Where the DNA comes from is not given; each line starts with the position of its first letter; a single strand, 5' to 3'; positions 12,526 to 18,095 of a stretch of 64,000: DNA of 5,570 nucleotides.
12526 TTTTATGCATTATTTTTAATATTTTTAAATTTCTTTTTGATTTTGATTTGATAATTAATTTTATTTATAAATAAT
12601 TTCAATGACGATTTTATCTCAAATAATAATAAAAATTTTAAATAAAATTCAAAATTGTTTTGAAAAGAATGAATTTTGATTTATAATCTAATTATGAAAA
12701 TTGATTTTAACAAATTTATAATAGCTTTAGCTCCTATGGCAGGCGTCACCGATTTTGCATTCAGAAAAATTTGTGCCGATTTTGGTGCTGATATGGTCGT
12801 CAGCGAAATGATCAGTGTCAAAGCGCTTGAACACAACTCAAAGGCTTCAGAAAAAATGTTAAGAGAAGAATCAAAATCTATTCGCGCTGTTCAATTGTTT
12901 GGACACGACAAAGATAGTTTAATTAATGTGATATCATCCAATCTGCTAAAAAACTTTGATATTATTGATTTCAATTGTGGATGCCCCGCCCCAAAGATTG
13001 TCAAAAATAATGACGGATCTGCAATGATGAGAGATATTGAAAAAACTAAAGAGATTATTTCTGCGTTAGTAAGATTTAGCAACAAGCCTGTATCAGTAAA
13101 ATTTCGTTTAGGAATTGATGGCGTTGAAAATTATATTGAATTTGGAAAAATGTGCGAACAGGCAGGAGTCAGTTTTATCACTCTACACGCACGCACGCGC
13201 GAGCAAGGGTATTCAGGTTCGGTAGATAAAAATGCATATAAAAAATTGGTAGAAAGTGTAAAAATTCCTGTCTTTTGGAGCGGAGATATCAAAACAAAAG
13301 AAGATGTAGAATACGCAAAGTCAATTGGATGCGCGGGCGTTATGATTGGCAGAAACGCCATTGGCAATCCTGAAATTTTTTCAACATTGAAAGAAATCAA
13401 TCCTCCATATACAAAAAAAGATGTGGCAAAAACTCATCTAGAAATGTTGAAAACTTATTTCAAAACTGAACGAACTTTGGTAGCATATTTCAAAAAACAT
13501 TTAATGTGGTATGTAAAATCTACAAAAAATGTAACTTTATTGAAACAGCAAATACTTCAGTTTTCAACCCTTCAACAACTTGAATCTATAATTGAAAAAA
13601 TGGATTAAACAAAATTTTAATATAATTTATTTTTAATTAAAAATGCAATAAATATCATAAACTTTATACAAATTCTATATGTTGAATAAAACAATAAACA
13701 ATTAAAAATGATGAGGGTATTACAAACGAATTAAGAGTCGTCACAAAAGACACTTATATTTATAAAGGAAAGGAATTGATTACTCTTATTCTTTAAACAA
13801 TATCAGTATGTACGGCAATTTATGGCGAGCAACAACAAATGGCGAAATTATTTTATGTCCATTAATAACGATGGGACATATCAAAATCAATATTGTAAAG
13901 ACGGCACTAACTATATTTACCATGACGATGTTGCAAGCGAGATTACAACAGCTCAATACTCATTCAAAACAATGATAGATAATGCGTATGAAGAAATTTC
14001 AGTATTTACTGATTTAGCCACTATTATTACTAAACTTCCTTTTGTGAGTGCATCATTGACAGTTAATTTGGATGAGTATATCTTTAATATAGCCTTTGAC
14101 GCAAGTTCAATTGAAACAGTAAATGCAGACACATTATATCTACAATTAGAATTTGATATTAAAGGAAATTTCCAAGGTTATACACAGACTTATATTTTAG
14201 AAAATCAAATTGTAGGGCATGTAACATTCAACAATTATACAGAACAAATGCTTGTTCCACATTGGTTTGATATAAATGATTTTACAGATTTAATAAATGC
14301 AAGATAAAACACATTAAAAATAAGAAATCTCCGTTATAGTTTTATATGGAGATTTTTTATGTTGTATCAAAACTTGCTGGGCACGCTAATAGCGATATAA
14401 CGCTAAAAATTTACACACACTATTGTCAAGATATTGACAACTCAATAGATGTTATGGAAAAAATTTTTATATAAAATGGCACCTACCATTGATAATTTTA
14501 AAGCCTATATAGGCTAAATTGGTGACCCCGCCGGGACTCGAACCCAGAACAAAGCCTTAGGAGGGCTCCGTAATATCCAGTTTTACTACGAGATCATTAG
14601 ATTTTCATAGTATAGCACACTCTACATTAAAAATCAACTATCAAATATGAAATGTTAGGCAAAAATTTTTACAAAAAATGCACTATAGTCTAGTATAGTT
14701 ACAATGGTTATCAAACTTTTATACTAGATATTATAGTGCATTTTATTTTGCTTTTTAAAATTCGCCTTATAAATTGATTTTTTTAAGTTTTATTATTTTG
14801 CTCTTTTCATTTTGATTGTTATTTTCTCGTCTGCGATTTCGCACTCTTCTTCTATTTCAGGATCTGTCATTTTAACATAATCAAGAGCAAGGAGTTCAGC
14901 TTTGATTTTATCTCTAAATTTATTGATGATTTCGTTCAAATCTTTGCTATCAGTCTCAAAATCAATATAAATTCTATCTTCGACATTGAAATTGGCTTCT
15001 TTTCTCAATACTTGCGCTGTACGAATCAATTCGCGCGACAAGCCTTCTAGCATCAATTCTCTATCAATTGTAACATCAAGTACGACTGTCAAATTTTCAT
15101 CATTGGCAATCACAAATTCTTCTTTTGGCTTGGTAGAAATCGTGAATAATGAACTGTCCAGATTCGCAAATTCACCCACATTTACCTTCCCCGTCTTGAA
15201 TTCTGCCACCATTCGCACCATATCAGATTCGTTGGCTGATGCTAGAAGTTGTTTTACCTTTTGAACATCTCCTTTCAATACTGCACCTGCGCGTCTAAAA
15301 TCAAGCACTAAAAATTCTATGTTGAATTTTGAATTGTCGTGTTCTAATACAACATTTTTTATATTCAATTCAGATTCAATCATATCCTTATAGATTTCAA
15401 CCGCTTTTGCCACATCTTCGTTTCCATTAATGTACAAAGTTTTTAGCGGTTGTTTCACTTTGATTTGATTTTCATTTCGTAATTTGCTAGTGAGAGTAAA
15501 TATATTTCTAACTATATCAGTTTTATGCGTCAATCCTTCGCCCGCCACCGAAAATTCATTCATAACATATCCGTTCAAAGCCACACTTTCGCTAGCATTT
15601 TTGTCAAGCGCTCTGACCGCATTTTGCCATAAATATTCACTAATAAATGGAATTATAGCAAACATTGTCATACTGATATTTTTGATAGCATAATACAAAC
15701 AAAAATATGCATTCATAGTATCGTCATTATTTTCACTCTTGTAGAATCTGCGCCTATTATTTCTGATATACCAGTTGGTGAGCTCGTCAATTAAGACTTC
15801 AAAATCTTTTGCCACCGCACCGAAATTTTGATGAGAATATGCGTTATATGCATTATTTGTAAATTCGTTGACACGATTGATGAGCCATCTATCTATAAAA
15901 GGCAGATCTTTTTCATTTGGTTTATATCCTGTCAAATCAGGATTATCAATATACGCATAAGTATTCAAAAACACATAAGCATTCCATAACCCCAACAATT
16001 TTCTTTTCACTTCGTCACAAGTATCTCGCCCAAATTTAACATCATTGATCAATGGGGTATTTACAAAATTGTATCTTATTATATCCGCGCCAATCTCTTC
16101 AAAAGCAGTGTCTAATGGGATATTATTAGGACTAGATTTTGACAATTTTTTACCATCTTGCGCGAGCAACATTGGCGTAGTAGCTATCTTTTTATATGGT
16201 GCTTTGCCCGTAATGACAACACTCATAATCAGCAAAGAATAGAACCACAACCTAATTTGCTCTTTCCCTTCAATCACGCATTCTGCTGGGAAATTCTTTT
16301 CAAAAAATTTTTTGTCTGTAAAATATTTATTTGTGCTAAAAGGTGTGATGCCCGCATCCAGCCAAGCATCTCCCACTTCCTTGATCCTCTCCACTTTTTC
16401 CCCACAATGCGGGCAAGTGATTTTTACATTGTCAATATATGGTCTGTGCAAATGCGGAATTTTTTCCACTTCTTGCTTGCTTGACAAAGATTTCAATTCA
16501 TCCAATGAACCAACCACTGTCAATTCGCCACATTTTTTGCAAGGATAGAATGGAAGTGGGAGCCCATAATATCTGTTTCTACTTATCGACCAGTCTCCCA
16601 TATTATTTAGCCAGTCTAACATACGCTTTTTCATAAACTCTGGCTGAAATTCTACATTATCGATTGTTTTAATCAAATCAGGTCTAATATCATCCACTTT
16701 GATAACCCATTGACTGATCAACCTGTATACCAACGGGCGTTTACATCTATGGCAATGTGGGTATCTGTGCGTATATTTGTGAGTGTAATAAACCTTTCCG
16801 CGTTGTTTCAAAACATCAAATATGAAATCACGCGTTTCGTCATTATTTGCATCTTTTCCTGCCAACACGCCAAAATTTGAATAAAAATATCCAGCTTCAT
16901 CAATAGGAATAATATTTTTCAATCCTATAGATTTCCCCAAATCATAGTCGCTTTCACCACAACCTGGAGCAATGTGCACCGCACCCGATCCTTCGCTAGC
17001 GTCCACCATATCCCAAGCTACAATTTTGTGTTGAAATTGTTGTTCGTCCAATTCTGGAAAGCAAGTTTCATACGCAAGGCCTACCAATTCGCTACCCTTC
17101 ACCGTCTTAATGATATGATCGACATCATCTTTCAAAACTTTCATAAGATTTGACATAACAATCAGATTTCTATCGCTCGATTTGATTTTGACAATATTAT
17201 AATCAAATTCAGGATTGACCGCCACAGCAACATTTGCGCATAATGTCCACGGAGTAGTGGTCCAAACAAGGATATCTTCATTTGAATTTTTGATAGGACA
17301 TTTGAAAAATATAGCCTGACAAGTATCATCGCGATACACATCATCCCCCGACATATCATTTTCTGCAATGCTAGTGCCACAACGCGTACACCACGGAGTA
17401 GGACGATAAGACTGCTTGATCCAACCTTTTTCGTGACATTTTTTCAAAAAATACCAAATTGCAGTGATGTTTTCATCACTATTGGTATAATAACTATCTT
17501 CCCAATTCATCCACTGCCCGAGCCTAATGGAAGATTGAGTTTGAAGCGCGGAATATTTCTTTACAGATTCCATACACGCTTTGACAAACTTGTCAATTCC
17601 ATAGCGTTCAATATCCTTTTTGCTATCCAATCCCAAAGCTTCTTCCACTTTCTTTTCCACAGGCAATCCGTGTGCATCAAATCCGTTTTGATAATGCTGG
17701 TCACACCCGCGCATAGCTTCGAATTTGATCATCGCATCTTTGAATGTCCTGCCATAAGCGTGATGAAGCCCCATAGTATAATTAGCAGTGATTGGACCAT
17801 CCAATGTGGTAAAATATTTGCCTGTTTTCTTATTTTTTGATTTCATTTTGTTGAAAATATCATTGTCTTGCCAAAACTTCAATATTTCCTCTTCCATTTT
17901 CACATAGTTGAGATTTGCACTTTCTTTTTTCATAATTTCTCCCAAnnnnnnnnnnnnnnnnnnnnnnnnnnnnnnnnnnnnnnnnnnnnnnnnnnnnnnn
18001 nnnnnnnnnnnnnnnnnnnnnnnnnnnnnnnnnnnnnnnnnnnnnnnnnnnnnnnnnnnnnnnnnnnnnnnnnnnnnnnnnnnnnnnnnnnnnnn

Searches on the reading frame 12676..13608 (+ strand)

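Call 54: search_protein_families(library=pfam, proteins=[window:12676-13608:+], max_evalue=0.0001)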
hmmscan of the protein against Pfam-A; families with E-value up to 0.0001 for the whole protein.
window:12676-13608:+ (310 aa): 2 families
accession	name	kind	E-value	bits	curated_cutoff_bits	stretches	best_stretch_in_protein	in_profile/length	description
PF01207.24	Dus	-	1.2e-68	232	20.4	1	18-302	2-298/311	Dihydrouridine synthase (Dus)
PF00977.27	His_biosynth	-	1.1e-05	25.4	23.6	1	152-226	147-220/228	Histidine biosynthesis protein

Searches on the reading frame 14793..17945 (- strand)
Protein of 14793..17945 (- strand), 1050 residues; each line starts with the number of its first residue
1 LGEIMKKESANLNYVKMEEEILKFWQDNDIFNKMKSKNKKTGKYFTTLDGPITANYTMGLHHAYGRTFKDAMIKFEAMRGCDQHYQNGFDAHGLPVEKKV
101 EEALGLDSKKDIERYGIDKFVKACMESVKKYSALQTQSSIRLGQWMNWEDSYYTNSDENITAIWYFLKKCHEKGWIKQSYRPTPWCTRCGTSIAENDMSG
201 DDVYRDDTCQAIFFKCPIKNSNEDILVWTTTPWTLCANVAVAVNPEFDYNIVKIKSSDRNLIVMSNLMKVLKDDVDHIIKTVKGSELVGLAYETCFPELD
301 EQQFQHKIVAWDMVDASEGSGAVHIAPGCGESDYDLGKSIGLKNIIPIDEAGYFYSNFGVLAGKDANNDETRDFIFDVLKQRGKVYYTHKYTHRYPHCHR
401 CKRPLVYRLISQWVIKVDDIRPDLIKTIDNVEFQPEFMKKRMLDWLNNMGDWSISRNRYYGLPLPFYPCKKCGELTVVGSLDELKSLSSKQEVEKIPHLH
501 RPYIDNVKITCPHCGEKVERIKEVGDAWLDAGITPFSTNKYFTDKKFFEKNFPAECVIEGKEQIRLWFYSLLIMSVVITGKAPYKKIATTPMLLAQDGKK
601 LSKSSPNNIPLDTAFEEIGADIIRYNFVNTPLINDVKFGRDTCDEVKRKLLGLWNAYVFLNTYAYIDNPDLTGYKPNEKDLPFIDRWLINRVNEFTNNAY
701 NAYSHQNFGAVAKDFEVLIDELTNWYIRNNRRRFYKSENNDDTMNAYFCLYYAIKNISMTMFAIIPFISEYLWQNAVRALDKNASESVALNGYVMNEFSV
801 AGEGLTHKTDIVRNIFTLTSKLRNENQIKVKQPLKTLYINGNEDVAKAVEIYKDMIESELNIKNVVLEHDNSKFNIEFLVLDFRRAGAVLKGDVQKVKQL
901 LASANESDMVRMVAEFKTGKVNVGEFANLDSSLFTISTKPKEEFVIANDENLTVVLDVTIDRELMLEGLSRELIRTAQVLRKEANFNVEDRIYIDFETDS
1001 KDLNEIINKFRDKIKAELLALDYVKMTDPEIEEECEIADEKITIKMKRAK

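Call 54: search_protein_families(library=pfam, proteins=[window:14793-17945:-], max_evalue=0.0001)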
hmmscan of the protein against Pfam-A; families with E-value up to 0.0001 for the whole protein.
window:14793-17945:- (1050 aa): 4 families
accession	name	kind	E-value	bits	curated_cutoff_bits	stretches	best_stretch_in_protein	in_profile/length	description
PF00133.28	tRNA-synt_1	-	1e-95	321.4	22.7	1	21-638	2-413/414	tRNA synthetases class I (I, L, M and V)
PF19302.4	DUF5915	-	1.3e-31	110.1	27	1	853-1048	1-194/195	Domain of unknown function (DUF5915)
PF08264.19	Anticodon_1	-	1.1e-22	80.9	25.1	1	685-836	1-146/148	Anticodon-binding domain of tRNA ligase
PF09334.17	tRNA-synt_1g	-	4.7e-15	55.7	20.1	0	528-642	248-370/391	tRNA synthetases class I (M)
